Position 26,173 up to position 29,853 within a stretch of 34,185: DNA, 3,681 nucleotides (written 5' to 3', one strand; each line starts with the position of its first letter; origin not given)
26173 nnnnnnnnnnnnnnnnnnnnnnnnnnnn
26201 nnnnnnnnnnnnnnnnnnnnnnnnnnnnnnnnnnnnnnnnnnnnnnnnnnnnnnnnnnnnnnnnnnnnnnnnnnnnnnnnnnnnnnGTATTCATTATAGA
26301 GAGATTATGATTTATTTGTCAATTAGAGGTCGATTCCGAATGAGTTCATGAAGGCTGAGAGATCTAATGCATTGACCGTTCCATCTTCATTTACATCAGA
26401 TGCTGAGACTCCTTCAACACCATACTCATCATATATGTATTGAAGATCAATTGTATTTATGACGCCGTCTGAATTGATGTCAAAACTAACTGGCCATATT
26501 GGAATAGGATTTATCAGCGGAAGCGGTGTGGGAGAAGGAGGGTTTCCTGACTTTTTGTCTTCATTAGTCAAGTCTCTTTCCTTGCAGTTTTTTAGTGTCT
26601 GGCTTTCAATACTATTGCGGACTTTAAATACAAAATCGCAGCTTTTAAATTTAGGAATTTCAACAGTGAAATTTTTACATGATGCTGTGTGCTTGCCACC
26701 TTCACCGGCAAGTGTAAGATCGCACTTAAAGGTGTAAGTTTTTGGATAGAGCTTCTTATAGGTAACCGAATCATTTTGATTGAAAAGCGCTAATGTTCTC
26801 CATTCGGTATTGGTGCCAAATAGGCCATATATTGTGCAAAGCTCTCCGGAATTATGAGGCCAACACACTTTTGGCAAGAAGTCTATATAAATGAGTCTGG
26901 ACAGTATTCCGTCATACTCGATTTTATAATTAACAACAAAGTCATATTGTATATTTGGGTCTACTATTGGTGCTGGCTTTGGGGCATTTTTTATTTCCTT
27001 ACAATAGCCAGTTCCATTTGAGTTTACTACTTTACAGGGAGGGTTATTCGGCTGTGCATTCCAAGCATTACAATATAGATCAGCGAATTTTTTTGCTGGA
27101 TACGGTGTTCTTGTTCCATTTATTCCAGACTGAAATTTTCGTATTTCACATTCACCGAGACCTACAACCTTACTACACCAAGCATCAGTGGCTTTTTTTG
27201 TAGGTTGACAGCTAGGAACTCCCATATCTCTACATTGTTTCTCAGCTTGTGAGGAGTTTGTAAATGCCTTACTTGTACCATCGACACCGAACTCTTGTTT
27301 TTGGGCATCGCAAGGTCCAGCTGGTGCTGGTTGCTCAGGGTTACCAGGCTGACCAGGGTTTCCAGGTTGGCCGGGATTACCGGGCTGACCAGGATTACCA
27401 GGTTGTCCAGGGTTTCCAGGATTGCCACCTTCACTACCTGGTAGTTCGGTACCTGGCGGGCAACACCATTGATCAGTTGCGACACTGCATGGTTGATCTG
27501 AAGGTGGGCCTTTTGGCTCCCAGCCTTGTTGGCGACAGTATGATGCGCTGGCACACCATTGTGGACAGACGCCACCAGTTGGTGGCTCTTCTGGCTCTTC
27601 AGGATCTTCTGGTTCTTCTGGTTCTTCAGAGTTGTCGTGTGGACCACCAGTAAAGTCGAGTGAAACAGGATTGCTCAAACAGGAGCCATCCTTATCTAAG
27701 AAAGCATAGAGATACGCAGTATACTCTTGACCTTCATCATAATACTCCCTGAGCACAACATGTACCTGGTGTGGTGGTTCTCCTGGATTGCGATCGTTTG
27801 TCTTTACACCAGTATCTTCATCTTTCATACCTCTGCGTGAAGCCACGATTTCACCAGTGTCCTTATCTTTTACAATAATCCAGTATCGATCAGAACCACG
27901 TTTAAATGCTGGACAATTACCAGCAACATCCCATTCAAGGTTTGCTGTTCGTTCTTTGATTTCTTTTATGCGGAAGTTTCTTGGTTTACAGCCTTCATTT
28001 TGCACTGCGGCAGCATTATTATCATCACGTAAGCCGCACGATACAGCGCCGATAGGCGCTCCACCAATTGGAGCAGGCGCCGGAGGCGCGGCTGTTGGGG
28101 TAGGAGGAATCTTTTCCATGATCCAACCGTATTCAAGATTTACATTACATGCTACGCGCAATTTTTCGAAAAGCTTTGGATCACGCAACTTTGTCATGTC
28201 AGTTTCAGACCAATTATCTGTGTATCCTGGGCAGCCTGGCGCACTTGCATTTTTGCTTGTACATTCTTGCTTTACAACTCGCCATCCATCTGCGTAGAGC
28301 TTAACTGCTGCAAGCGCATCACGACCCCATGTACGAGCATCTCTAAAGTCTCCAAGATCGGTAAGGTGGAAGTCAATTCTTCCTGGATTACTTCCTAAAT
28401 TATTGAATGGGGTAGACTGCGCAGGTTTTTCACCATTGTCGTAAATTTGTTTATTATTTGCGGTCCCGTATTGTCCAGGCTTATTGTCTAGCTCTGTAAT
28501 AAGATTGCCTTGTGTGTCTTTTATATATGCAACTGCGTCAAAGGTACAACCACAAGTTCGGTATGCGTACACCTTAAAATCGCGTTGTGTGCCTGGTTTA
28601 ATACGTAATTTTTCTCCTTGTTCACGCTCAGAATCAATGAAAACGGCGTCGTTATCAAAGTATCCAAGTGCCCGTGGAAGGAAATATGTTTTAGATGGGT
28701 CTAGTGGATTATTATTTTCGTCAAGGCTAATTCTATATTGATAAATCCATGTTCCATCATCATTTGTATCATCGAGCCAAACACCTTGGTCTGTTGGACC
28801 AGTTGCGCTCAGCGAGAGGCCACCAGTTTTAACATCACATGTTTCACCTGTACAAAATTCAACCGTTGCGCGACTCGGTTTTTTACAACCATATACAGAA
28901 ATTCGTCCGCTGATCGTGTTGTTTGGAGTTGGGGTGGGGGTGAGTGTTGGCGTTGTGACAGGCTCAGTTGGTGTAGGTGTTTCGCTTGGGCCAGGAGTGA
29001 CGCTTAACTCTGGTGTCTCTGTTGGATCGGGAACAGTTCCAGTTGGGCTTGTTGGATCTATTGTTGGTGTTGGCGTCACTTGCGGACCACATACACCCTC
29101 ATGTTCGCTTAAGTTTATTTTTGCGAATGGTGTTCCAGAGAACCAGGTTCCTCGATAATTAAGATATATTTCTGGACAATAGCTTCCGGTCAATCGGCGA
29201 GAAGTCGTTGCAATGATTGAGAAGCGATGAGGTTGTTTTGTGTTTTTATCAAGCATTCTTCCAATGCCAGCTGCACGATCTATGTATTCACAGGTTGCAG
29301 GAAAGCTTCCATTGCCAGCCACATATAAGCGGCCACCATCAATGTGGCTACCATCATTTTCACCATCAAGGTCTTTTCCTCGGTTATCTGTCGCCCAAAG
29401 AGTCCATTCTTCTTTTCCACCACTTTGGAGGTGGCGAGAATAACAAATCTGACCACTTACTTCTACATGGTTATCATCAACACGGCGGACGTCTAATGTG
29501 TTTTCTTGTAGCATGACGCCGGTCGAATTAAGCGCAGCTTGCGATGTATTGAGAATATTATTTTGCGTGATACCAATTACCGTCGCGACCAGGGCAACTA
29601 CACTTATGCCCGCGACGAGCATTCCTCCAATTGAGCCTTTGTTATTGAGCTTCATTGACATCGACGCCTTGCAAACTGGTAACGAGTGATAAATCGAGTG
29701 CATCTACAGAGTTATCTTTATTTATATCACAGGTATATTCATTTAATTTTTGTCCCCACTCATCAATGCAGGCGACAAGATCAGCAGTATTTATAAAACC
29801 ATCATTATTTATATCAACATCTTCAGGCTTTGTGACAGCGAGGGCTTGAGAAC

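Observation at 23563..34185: Operon of at least 10.6 kb: five dockerin-tailed mosaic surface proteins plus one minimal membrane-anchored cohesin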

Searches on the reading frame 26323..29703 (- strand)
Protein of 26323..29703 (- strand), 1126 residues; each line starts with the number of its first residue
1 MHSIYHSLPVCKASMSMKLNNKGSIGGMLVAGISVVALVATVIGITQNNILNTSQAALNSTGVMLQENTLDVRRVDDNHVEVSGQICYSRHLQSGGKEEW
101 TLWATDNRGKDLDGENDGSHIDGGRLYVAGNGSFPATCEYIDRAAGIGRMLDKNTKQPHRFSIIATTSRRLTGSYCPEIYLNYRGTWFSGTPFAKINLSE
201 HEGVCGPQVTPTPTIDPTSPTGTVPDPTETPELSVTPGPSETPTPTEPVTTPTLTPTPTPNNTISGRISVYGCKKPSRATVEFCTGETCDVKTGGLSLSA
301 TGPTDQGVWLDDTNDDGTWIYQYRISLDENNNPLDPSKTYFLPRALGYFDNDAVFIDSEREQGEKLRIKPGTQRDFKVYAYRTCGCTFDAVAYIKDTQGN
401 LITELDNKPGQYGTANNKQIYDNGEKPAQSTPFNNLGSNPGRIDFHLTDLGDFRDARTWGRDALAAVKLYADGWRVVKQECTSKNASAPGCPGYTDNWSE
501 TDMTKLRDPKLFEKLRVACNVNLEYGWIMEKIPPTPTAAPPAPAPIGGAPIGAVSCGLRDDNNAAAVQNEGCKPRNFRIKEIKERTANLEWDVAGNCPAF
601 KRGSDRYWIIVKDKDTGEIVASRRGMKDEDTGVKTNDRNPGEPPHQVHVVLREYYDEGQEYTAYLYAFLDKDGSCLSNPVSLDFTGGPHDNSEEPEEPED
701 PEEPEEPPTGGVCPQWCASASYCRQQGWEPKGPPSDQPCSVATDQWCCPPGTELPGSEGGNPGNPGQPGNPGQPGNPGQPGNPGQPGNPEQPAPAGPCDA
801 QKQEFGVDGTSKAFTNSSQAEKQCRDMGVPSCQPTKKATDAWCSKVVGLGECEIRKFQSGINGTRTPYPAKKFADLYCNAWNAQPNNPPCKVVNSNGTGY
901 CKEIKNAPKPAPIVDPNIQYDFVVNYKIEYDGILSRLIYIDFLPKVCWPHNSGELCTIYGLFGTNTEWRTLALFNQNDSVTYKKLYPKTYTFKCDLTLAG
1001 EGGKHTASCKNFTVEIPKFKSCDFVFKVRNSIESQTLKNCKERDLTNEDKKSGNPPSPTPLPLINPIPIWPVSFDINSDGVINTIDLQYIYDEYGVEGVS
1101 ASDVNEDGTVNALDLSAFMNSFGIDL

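Call 5: search_protein_families(library=pfam, proteins=[window:26323-29703:-], max_evalue=0.1)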
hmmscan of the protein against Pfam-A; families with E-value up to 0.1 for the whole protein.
window:26323-29703:- (1126 aa): 2 families
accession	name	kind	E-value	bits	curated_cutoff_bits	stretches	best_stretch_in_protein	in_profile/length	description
PF00404.24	Dockerin_1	-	1.2e-07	32.2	22.9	1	1074-1120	2-54/57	Dockerin type I domain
PF01391.23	Collagen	-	0.001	19.2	27.2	1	760-792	22-54/60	Collagen triple helix repeat (20 copies)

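Call 53: search_solved_structures(query=window:26323-29703:-, max_evalue=1)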
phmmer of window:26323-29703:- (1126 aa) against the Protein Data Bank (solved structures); distinct sequences matched with E-value up to 1: 16.
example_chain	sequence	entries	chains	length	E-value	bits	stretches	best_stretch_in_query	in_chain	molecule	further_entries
8zvk_A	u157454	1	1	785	0.00066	20.6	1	207-326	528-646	AaBgIC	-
2klw_B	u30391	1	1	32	0.0016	19.3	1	762-789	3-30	(DOG)10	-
5yn2_A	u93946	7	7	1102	0.026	15.3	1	759-789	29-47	PulA protein | DUF3372 domain-containing protein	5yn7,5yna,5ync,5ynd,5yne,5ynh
2fgz_A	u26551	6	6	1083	0.03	15.1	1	759-777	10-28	Alpha-dextrin endo-1,6-alpha-glucosidase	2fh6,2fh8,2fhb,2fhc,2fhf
5cva_A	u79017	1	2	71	0.12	13.1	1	763-798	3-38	Collagen alpha-2(I) chain,Collagen alpha-1(IX) chain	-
9c9u_A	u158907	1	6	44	0.15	12.8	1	760-796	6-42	Complement C1q subcomponent subunit B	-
5ctd_B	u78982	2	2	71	0.19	12.4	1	763-802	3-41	Collagen alpha-2(I) chain,Collagen alpha-2(IX) chain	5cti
2y3n_B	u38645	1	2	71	0.19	12.4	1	1073-1123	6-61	CELLULOSOMAL FAMILY-48 PROCESSIVE GLYCOSIDE HYDROLASE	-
9c9u_C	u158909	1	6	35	0.45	11.2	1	760-789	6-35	Complement C1q subcomponent subunit C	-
6kge_D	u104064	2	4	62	0.52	11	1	1074-1119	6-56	And cellulose-binding endoglucanase family 9 CelL ortholog dockerin domain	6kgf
6v8i_BN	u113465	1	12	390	0.53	11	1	758-788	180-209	Fiber Upper, gp68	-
6kg9_A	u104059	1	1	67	0.56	10.9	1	1074-1119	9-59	And cellulose-binding endoglucanase family 9 CelL ortholog dockerin domain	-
9llp_C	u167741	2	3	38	0.76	10.4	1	760-795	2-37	collagen heterotrimer chain C | ABC type heterotrimer collagen-like peptide chain C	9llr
2mte_A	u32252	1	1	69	0.78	10.4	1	1075-1117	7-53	Cellulose 1,4-beta-cellobiosidase (reducing end) CelS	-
1daq_A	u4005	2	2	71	0.81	10.3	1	1074-1117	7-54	ENDOGLUCANASE SS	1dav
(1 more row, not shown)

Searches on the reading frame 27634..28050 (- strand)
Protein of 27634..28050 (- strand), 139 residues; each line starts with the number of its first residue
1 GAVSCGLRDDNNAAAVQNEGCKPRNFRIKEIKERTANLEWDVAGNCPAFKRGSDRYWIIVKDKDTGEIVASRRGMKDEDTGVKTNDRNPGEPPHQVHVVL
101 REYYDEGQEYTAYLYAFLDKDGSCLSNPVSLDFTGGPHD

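Call 67: search_solved_structures(query=window:27634-28050:-, max_evalue=10)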
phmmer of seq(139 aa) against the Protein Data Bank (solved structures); distinct sequences matched with E-value up to 10: 9.
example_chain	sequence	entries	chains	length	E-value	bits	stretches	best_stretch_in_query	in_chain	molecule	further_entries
4lpy_A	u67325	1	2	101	0.066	16.6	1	106-138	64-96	TENCON variant G10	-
4lpx_A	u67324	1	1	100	0.26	14.6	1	106-138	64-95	TENCON variant D4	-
4lpu_A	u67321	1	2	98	0.26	14.6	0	106-138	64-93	TENCON variant P40AR2-32R2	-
4lpw_A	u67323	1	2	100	0.57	13.5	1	106-138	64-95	TENCON variant A6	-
8fxs_A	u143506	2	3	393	0.65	13.3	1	74-134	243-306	Transforming growth factor beta-2 proprotein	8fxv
6fvt_R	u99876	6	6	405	0.72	13.2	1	16-83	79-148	26S proteasome regulatory subunit RPN7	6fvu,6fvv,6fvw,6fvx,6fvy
3tes_A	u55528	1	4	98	0.76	13.1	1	106-138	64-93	Tencon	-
3jck_D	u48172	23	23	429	0.78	13.1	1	16-83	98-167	26S proteasome regulatory subunit RPN7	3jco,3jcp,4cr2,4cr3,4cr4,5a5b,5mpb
7y8s_A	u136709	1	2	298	1.3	12.4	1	21-91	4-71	Dscam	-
